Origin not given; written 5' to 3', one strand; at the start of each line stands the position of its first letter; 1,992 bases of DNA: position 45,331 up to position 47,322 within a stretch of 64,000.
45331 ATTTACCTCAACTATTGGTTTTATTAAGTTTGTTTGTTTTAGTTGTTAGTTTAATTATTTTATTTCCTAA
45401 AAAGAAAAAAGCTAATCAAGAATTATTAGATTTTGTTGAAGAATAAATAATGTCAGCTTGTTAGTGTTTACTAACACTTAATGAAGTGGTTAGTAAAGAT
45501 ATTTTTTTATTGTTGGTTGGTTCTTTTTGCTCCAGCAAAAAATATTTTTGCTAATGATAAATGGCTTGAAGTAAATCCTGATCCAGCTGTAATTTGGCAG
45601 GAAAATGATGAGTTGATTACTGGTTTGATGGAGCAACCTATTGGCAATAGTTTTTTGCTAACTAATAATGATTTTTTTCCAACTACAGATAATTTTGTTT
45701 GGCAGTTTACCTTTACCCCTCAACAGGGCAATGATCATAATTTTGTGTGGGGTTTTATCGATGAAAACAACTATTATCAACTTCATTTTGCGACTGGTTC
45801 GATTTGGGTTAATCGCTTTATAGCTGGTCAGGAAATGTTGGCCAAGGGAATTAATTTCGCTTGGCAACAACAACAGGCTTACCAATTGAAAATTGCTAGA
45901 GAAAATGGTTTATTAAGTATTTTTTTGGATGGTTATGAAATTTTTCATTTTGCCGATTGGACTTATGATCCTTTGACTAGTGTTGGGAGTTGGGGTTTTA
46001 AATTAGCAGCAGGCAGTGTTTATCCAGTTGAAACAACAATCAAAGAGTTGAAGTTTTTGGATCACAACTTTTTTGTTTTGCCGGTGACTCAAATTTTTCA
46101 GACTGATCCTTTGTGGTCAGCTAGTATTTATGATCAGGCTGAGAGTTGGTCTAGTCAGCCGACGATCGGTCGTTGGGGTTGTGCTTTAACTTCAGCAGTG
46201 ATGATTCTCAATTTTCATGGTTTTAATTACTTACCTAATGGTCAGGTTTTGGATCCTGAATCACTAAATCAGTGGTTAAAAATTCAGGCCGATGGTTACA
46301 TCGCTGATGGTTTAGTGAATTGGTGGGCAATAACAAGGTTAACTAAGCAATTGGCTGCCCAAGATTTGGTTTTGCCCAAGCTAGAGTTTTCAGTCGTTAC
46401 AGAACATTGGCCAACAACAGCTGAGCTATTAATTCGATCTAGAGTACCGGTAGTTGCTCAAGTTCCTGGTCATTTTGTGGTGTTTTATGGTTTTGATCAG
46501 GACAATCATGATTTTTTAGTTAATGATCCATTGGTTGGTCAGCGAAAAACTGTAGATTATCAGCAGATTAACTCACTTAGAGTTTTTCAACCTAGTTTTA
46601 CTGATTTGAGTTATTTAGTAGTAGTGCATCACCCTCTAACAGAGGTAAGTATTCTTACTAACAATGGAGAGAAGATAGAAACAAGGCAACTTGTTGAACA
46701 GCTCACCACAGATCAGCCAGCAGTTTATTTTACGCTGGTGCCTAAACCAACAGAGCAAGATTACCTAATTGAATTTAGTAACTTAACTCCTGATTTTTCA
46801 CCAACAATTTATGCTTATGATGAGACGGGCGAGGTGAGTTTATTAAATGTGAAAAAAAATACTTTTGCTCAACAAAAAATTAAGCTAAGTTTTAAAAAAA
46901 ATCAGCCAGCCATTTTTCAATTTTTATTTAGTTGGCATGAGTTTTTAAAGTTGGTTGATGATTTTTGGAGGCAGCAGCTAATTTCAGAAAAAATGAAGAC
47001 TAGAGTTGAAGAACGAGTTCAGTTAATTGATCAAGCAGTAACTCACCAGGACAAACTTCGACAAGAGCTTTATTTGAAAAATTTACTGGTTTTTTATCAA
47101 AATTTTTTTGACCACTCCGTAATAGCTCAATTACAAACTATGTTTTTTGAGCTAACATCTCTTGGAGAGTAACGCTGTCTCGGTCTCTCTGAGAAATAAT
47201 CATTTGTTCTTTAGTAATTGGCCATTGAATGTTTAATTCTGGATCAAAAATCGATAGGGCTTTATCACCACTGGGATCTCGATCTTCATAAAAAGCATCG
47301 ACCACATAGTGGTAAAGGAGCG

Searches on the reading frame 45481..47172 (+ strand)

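Call 33: search_protein_families(library=pfam, proteins=[window:45481-47172:+], max_evalue=0.0001)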
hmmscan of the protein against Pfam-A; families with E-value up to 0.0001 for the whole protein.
window:45481-47172:+ (563 aa): 1 family
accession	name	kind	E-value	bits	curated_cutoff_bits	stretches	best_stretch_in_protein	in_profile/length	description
PF13529.12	Peptidase_C39_2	-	1.7e-08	35.6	24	1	230-350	12-142/143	Peptidase_C39 like family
